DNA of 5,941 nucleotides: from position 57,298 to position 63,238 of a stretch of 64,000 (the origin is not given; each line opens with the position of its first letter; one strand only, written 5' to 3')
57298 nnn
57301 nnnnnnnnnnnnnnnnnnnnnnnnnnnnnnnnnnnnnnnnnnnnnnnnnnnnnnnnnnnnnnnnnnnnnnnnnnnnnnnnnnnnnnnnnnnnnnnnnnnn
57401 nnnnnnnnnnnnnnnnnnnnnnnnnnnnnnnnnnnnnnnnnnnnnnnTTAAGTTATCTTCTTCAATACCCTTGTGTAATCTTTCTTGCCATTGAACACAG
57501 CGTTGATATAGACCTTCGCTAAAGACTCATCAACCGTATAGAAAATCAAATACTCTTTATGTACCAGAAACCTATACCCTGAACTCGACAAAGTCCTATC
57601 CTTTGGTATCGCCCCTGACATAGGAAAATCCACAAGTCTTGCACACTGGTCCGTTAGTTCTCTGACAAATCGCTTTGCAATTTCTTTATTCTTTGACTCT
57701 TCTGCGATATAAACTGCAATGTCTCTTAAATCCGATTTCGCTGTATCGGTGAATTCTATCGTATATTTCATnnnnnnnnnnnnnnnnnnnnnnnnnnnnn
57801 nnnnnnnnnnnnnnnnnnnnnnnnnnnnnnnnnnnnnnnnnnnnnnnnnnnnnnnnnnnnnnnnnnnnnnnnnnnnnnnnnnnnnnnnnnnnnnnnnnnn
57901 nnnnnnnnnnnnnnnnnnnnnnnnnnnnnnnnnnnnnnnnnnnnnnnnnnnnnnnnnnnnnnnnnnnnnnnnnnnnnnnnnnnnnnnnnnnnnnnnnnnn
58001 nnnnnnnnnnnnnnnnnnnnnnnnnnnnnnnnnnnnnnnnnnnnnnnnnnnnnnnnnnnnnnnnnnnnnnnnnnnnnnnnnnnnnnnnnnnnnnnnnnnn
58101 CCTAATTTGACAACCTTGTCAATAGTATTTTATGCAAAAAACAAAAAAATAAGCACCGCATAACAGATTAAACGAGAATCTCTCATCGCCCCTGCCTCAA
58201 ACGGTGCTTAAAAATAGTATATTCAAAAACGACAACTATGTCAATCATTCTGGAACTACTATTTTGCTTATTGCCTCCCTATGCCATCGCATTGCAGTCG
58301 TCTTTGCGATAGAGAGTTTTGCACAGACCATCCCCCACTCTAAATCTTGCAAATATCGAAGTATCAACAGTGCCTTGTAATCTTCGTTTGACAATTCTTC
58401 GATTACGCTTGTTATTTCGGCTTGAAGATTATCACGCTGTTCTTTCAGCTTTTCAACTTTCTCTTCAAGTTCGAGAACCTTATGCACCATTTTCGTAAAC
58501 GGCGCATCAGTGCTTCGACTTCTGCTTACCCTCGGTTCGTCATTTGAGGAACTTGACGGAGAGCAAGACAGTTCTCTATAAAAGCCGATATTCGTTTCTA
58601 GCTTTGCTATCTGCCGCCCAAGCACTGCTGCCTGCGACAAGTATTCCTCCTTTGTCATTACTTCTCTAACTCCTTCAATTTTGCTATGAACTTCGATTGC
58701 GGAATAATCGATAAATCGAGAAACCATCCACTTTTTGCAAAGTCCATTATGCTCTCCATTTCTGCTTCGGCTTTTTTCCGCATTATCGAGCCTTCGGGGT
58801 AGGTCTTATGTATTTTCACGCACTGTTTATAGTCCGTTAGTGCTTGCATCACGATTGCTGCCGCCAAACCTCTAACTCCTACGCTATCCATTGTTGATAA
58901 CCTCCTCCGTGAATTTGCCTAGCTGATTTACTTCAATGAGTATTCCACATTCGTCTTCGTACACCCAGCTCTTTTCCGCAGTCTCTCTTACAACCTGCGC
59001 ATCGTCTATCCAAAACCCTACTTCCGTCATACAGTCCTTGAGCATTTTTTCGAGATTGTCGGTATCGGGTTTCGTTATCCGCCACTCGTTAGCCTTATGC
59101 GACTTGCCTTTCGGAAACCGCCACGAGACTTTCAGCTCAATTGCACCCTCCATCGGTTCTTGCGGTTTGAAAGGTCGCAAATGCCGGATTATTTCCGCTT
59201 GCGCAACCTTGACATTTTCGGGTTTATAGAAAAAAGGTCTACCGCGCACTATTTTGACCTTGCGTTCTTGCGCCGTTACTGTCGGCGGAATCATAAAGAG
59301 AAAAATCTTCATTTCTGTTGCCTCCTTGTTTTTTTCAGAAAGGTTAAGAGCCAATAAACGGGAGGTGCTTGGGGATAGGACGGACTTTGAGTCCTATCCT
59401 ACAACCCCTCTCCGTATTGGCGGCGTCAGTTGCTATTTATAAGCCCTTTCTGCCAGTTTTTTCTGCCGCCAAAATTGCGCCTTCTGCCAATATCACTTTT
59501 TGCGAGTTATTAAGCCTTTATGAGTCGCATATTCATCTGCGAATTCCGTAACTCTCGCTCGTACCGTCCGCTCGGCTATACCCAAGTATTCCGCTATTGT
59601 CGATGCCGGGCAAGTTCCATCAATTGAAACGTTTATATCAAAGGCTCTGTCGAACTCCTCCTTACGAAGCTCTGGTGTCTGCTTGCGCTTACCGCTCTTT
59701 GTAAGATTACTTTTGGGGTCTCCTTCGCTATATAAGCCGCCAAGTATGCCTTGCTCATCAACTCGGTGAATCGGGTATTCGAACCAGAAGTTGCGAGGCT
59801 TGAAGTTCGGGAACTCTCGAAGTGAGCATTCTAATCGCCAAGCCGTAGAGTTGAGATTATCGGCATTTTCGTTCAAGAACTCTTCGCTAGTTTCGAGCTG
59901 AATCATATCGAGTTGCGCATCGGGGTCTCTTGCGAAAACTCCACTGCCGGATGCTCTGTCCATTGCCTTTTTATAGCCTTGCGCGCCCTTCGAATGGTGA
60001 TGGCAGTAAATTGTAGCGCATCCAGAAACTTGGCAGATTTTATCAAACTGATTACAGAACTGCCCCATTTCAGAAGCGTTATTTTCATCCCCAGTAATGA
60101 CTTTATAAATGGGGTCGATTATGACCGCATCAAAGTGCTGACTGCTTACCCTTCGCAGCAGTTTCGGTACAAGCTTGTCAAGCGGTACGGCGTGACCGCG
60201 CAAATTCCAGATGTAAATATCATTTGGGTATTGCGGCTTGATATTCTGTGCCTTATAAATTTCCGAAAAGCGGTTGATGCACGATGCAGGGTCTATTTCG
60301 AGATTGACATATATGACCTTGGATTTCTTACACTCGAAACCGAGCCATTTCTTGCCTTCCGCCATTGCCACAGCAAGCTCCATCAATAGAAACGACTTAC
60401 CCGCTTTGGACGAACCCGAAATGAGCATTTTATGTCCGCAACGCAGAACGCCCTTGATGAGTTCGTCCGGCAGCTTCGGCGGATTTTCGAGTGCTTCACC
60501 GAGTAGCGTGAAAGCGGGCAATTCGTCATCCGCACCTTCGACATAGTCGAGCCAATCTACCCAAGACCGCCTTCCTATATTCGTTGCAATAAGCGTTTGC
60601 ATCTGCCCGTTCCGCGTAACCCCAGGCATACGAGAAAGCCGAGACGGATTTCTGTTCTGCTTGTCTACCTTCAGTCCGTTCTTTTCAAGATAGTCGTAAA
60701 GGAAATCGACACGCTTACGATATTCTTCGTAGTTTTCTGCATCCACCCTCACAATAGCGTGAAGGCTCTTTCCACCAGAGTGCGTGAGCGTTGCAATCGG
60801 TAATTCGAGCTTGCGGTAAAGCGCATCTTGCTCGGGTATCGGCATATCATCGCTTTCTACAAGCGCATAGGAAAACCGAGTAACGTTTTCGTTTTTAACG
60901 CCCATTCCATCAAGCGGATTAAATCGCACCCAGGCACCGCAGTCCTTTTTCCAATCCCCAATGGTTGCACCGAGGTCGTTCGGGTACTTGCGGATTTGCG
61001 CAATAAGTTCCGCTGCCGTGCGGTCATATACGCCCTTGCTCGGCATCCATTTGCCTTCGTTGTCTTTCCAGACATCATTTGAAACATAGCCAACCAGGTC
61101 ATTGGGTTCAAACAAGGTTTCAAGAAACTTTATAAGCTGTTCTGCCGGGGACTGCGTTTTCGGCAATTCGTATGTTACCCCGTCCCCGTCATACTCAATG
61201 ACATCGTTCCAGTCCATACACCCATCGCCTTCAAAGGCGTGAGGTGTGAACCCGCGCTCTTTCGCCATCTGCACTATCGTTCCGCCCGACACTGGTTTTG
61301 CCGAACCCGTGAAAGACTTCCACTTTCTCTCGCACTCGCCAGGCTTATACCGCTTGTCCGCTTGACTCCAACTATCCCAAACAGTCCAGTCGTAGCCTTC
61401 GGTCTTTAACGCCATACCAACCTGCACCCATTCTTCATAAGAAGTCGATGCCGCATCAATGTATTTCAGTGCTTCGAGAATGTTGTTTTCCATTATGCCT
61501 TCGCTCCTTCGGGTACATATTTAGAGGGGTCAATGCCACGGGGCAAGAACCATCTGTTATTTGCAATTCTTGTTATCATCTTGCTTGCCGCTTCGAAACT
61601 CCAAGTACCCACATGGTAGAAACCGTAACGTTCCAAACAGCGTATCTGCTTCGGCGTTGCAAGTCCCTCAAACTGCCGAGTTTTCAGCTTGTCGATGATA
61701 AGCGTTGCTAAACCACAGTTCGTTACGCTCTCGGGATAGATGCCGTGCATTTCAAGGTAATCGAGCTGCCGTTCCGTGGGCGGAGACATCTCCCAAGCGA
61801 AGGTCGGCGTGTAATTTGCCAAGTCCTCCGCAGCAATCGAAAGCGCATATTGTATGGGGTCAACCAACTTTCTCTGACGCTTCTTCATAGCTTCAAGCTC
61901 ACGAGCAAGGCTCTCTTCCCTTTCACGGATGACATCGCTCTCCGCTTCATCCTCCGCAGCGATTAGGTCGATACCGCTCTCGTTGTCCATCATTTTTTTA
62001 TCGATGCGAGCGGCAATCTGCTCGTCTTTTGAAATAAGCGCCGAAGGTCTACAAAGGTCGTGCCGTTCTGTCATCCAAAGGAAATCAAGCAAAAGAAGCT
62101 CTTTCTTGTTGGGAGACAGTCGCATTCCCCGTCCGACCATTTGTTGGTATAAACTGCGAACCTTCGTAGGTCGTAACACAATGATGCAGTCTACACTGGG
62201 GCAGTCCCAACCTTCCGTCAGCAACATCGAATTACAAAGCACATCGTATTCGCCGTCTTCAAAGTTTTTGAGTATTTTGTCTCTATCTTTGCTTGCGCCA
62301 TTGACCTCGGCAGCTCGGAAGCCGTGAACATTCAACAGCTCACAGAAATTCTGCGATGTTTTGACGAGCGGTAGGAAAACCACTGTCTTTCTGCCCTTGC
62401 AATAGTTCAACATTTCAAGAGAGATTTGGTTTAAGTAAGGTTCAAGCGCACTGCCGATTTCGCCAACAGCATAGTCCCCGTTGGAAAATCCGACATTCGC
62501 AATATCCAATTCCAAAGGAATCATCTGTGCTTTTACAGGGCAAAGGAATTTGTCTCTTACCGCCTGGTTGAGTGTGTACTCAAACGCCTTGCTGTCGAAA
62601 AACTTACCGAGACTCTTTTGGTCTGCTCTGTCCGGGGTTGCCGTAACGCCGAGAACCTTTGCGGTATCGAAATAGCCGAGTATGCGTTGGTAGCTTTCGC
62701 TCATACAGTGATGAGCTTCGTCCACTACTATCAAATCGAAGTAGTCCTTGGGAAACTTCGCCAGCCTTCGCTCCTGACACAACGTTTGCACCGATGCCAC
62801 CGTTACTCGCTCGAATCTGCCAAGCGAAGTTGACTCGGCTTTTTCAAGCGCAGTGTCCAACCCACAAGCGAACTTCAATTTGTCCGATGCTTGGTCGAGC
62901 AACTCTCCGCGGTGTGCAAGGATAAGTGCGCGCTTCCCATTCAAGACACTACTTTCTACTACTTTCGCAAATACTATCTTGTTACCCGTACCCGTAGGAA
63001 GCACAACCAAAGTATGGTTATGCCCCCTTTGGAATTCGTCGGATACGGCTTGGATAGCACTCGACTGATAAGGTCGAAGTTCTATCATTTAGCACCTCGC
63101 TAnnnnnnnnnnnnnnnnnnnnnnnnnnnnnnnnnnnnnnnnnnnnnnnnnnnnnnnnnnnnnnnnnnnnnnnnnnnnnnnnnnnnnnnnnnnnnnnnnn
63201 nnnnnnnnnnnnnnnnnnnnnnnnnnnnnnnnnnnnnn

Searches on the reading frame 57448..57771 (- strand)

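Call 12: search_protein_families(library=phrogs, proteins=[window:57448-57771:-], max_evalue=0.001)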
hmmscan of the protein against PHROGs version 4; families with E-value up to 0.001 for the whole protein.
window:57448-57771:- (107 aa): 4 families
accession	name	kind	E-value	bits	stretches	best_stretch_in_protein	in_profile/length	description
phrog_2455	-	unknown function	6.8e-23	81.8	1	1-101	1-97/99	-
phrog_5232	-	moron, auxiliary metabolic gene and host takeover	2.1e-05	25.3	1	2-101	2-95/97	toxin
phrog_12577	-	unknown function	0.00035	21.8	1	4-98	5-100/115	-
phrog_1213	-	moron, auxiliary metabolic gene and host takeover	0.00037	22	0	1-93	1-81/88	RelE-like toxin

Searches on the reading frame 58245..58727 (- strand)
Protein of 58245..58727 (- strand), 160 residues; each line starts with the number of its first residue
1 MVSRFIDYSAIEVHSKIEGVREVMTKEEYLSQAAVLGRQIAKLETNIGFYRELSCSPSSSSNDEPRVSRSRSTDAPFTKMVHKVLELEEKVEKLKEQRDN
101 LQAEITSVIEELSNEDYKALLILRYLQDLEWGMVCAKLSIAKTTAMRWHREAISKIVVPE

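Call 7: search_protein_families(library=pfam, proteins=[window:58245-58727:-], max_evalue=0.01)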
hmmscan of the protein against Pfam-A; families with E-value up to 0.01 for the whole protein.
window:58245-58727:- (160 aa): 2 families
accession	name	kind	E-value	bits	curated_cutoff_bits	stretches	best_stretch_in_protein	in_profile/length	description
PF07374.17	DUF1492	-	3.6e-09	37.1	21.5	1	70-155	17-98/100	Protein of unknown function (DUF1492)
PF12443.13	AKNA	-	0.0063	17.5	28.1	0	66-115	27-79/99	AT-hook-containing transcription factor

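Call 12: search_protein_families(library=phrogs, proteins=[window:58245-58727:-], max_evalue=0.001)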
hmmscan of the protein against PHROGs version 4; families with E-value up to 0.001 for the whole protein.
window:58245-58727:- (160 aa): 4 families
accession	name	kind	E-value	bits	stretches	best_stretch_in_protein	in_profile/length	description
phrog_36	-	transcription regulation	1.1e-18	68.6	1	21-156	51-183/220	transcriptional regulator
phrog_248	-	transcription regulation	4.6e-06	27.8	1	95-155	75-132/161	transcriptional activator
phrog_8534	-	unknown function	0.00046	21.4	0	73-117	44-88/111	-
phrog_2198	-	transcription regulation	0.0007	20.8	0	76-151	49-120/133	Alt-like transcription activator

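Call 32: find_encoding_contigs(protein=window:58245-58727:-, flank=3000, max_places=6)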
Protein window:58245-58727:- (160 aa): 3 contigs read that carry it; 2 places shown.
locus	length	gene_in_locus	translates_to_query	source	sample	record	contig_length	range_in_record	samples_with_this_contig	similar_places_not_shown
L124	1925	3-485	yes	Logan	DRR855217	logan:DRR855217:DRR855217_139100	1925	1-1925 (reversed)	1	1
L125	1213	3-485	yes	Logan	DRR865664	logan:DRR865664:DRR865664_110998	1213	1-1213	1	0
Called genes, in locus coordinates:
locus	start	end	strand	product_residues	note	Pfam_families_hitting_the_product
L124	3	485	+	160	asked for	?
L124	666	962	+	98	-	PF02604:PhdYeFM_antitox (weak)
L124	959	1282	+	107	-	PF05016:ParE_toxin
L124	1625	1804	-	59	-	-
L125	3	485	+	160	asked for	?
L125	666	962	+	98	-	PF02604:PhdYeFM_antitox (weak)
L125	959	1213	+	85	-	?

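Call 66: search_solved_structures(query=window:58245-58727:-, max_evalue=1)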
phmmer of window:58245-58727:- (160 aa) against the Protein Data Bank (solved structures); distinct sequences matched with E-value up to 1: 3.
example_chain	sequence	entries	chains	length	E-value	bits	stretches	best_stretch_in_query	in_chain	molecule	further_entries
5znx_A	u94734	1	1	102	0.33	14.2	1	94-147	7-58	Transcriptional activator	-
3zia_J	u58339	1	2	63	0.36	14.1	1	56-108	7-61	ATPASE INHIBITOR, MITOCHONDRIAL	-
3jth_A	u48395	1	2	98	0.39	14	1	94-147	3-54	Transcription activator HlyU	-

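Call 67: search_protein_families(library=ncbifam, proteins=[window:58245-58727:-], max_evalue=0.01)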
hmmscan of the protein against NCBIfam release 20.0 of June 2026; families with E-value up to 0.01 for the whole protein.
window:58245-58727:- (160 aa): 5 families
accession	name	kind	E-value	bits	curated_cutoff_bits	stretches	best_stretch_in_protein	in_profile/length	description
TIGR02937.1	sigma70-ECF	superfamily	6.1e-05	22.7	42.9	1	85-156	89-161/165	sigma-70 family RNA polymerase sigma factor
TIGR01636.1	phage_rinA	subfamily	0.00019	21.6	31.9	1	78-156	53-128/134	phage transcriptional regulator, RinA family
NF045622.1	Npun_F5560_fam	hypoth_equivalog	0.0033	17.5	125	0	79-115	108-144/156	Npun_F5560 family protein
TIGR02954.1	Sig70_famx3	hypoth_equivalog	0.0038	17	188.5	1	90-145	97-152/170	RNA polymerase sigma-70 factor, TIGR02954 family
NF045995.1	MAG0865_DivIVA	hypoth_equivalog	0.0043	17.2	55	1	79-115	31-67/69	MAG0865 family DivIVA-related protein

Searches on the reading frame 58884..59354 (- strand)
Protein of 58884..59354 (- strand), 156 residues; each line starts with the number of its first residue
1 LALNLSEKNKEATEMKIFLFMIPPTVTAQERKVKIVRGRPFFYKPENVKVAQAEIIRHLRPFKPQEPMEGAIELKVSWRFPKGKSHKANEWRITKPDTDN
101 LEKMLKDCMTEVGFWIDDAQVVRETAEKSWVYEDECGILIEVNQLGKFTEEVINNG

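Call 12: search_protein_families(library=phrogs, proteins=[window:58884-59354:-], max_evalue=0.001)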
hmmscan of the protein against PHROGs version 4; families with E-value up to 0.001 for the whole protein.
window:58884-59354:- (156 aa): 4 families
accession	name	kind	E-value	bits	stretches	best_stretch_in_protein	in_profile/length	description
phrog_140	-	DNA, RNA and nucleotide metabolism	1.7e-31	110.6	1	9-148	33-171/219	RusA-like Holliday junction resolvase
phrog_34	-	DNA, RNA and nucleotide metabolism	7.2e-10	39.9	1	38-133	96-181/259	RusA-like Holliday junction resolvase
phrog_1532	-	unknown function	9.9e-07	29.4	1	97-131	25-59/80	-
phrog_3055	-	DNA, RNA and nucleotide metabolism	0.00032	21.1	1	82-129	148-194/233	RusA-like Holliday junction resolvase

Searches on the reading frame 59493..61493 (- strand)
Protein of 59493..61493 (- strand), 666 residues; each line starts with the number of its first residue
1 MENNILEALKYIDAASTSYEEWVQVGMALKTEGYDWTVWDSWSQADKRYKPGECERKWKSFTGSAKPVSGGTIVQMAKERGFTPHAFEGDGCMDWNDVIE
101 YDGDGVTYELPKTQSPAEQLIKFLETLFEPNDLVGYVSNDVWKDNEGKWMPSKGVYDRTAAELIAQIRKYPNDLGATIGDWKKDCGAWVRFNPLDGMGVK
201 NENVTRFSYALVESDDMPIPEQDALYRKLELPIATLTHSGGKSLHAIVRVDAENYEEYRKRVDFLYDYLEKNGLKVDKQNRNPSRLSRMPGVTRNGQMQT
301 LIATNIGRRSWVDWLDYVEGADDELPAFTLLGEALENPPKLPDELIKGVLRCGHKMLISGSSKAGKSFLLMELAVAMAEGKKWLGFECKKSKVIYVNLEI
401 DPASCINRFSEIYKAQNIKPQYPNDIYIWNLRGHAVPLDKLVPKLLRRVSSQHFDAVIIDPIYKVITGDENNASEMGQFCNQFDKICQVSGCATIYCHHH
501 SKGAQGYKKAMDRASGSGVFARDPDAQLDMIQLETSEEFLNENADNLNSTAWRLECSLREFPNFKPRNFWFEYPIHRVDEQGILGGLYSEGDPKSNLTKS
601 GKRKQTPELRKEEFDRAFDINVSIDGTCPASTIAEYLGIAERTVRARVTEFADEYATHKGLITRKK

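Call 12: search_protein_families(library=phrogs, proteins=[window:59493-61493:-], max_evalue=0.001)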
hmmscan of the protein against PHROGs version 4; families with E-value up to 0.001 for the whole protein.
window:59493-61493:- (666 aa): 16 families
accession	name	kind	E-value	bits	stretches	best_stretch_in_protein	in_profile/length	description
phrog_2597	-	DNA, RNA and nucleotide metabolism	1.5e-290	967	2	2-545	4-559/747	DNA primase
phrog_906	-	DNA, RNA and nucleotide metabolism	3.1e-21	76.8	1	342-517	516-683/872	DNA polymerase/primase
phrog_3123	-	unknown function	7.9e-16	58.7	1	342-518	330-524/583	-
phrog_6012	-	DNA, RNA and nucleotide metabolism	1.3e-12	48.6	1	347-518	142-314/447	DNA helicase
phrog_239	-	DNA, RNA and nucleotide metabolism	6.3e-12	46.2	1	335-525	341-548/801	DNA primase/helicase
phrog_1284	-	unknown function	7.3e-12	46.3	1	345-476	27-151/306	-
phrog_2850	-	unknown function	3.8e-09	37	1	357-503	162-310/465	-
phrog_3022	-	DNA, RNA and nucleotide metabolism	1.3e-06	28.2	1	5-96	212-332/788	DNA primase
phrog_19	-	DNA, RNA and nucleotide metabolism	1.7e-06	28.2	1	343-534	343-541/621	DnaB-like replicative helicase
phrog_1156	-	DNA, RNA and nucleotide metabolism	1.9e-06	27.7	1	6-74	234-305/855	DNA primase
phrog_29234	-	unknown function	6.4e-06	25.5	1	4-82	242-321/887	-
phrog_3228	-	DNA, RNA and nucleotide metabolism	8.1e-06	25.4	0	469-528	497-552/766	replicative helicase-primase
phrog_25693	-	unknown function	1.5e-05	24.8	1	346-517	43-225/405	-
phrog_6357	-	unknown function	0.00018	21.9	1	348-508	26-172/321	-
phrog_15962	-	DNA, RNA and nucleotide metabolism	0.00033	20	1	15-82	257-331/835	DNA primase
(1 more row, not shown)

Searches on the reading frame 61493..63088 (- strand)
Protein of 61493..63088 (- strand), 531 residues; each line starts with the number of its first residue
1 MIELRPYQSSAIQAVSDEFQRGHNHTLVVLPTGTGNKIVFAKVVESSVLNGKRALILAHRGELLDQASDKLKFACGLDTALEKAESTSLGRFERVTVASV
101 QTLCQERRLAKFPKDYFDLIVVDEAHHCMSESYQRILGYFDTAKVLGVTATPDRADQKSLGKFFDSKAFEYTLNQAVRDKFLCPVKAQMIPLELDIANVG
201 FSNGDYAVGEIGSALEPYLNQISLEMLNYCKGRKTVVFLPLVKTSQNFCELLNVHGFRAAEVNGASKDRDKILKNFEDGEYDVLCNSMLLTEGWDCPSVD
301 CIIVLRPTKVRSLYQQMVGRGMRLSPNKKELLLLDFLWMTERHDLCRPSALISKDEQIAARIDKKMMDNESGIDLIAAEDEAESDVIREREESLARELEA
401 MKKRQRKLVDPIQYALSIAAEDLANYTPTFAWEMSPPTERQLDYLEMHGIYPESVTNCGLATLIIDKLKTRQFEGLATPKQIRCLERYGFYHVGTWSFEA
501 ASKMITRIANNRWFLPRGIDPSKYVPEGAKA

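Call 12: search_protein_families(library=phrogs, proteins=[window:61493-63088:-], max_evalue=0.001)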
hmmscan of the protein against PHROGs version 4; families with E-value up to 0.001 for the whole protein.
window:61493-63088:- (531 aa): 8 families
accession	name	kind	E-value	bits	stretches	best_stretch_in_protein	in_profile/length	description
phrog_16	-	DNA, RNA and nucleotide metabolism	4.6e-94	317.4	1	1-514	270-741/986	DNA helicase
phrog_16694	-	unknown function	5.2e-30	105.1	2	3-205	274-504/1010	-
phrog_9690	-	DNA, RNA and nucleotide metabolism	8.9e-13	48.9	1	111-339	32-271/306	DNA helicase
phrog_62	-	DNA, RNA and nucleotide metabolism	1.9e-07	29.9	0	227-388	998-1148/1881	DNA helicase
phrog_3830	-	unknown function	3.4e-07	29.8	1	120-196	401-482/1032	-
phrog_16259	-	DNA, RNA and nucleotide metabolism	4.6e-05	23.8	1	2-151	116-260/330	DNA helicase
phrog_11902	-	unknown function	0.00018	20.7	1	288-337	511-560/1000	-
phrog_2488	-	DNA, RNA and nucleotide metabolism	0.00061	19.7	0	4-74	19-94/579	DNA helicase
